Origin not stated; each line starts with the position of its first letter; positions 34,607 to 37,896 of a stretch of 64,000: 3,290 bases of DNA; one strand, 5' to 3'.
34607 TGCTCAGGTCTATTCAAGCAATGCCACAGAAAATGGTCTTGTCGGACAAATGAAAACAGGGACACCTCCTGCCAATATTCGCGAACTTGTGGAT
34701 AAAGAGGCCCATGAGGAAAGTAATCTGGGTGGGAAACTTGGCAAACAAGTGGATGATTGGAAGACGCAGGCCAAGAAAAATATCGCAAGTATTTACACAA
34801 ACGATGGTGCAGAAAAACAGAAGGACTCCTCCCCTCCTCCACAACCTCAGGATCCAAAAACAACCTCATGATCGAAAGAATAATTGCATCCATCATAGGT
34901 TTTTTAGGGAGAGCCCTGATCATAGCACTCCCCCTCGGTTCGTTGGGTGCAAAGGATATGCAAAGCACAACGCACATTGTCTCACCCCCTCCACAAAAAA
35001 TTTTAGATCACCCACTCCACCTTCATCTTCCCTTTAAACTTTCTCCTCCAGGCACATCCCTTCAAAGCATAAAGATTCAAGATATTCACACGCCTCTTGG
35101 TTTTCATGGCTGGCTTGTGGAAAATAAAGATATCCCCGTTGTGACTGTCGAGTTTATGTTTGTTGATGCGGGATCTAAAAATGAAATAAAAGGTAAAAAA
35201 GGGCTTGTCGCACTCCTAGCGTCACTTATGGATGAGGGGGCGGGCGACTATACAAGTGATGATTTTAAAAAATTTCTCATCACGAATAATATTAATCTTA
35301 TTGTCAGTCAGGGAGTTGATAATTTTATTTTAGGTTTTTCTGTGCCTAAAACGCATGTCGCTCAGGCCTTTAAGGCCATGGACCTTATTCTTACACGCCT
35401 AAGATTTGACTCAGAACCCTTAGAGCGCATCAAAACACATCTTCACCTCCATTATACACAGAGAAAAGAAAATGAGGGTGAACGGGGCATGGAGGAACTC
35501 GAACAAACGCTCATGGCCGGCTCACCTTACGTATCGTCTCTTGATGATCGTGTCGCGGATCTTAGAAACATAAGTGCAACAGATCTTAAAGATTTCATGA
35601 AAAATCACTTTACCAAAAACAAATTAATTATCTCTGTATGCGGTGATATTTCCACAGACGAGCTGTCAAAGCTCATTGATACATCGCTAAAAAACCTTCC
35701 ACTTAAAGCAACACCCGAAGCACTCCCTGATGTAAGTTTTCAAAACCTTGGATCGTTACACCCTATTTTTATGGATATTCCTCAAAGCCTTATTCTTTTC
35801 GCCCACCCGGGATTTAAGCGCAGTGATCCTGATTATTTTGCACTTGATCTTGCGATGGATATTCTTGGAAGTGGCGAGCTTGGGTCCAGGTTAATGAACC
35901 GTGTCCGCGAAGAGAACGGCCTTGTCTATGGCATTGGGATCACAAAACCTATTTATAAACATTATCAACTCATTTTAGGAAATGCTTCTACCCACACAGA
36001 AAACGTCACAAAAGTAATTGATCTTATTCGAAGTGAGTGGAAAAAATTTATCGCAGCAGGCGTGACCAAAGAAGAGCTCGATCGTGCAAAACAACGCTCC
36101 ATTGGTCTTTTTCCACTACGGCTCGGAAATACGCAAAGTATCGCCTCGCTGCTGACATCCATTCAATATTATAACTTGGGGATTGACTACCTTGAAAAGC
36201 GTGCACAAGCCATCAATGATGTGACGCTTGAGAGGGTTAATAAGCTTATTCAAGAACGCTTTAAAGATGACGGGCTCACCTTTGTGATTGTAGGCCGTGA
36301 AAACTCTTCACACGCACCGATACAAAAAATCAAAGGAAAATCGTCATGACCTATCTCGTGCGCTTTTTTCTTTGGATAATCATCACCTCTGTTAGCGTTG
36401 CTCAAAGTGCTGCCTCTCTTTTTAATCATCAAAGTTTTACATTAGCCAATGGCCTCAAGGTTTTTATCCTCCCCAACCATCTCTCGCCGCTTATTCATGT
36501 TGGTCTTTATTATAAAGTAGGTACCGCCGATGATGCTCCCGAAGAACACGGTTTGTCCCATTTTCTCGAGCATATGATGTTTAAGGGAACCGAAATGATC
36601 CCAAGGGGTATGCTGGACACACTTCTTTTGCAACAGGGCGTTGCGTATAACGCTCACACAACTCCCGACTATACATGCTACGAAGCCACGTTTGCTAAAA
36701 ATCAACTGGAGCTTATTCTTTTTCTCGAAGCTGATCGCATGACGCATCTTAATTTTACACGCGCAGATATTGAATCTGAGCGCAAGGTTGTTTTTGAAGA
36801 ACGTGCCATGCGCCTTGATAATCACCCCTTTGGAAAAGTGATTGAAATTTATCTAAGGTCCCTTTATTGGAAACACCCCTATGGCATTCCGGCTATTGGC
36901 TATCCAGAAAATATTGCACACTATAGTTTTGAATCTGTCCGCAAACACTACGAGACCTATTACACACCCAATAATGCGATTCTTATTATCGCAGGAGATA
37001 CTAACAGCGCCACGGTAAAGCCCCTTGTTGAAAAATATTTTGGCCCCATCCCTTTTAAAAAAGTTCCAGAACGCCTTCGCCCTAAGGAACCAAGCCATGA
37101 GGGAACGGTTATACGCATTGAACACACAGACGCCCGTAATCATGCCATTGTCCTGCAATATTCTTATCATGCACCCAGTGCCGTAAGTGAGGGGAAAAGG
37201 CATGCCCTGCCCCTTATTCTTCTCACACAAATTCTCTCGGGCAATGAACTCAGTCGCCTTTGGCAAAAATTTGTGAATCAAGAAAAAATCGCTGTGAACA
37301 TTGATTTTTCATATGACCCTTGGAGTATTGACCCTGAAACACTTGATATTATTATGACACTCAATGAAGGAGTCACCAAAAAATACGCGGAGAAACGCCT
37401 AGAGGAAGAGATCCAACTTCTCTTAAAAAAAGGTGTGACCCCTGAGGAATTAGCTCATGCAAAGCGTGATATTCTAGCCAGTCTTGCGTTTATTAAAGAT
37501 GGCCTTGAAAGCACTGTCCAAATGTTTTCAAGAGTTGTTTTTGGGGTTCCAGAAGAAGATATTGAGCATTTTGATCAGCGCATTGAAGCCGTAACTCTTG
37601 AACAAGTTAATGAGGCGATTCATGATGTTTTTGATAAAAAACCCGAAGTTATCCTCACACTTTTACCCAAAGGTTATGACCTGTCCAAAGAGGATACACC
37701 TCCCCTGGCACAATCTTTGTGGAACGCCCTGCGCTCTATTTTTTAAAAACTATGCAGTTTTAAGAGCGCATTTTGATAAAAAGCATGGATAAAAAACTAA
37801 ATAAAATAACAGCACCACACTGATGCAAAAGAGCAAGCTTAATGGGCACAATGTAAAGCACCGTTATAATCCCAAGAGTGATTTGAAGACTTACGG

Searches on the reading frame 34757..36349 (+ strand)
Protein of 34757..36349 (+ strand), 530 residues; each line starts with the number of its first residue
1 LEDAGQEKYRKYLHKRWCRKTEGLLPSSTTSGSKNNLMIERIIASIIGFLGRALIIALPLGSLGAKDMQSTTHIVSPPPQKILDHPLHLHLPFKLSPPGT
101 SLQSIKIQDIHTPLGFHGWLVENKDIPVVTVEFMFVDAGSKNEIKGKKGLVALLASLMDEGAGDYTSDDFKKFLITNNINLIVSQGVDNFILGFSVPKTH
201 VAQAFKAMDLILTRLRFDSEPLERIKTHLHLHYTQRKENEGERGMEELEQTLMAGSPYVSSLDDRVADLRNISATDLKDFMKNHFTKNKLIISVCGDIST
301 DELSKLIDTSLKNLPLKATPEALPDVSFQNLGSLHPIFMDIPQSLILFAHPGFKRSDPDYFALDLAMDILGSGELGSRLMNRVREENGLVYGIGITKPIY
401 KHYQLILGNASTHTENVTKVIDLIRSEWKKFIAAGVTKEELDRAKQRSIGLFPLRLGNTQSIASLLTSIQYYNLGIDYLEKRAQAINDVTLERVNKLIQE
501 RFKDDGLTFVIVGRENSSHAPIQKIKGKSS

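Call 73: search_protein_families(library=pfam, proteins=[window:34757-36349:+], max_evalue=0.00001)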
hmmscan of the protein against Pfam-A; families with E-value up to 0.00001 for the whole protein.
window:34757-36349:+ (530 aa): 1 family
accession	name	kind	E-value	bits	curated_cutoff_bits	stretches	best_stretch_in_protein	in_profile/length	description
PF05193.26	Peptidase_M16_C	-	6.2e-34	117.9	23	1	271-446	1-179/181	Peptidase M16 inactive domain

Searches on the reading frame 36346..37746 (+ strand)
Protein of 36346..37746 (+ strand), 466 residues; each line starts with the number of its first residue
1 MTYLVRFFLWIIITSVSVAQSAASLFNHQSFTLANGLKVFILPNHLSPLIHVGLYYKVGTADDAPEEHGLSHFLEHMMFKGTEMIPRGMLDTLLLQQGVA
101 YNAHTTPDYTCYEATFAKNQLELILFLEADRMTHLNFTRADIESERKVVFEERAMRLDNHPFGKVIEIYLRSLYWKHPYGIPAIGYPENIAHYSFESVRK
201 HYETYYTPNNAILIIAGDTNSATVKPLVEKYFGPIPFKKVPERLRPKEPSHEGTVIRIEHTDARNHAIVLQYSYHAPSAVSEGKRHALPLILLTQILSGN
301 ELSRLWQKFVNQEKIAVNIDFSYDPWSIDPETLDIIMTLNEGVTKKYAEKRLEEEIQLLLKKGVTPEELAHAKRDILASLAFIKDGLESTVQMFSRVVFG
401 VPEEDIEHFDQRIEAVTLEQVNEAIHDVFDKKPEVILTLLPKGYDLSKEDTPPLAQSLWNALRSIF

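Call 73: search_protein_families(library=pfam, proteins=[window:36346-37746:+], max_evalue=0.00001)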
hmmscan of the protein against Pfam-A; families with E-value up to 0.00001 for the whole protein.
window:36346-37746:+ (466 aa): 2 families
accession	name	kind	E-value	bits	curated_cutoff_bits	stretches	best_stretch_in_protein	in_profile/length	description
PF05193.26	Peptidase_M16_C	-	4.8e-26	92.2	23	1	194-374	3-179/181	Peptidase M16 inactive domain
PF00675.25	Peptidase_M16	-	1e-22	81.1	22.3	1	48-177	11-139/149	Insulinase (Peptidase family M16)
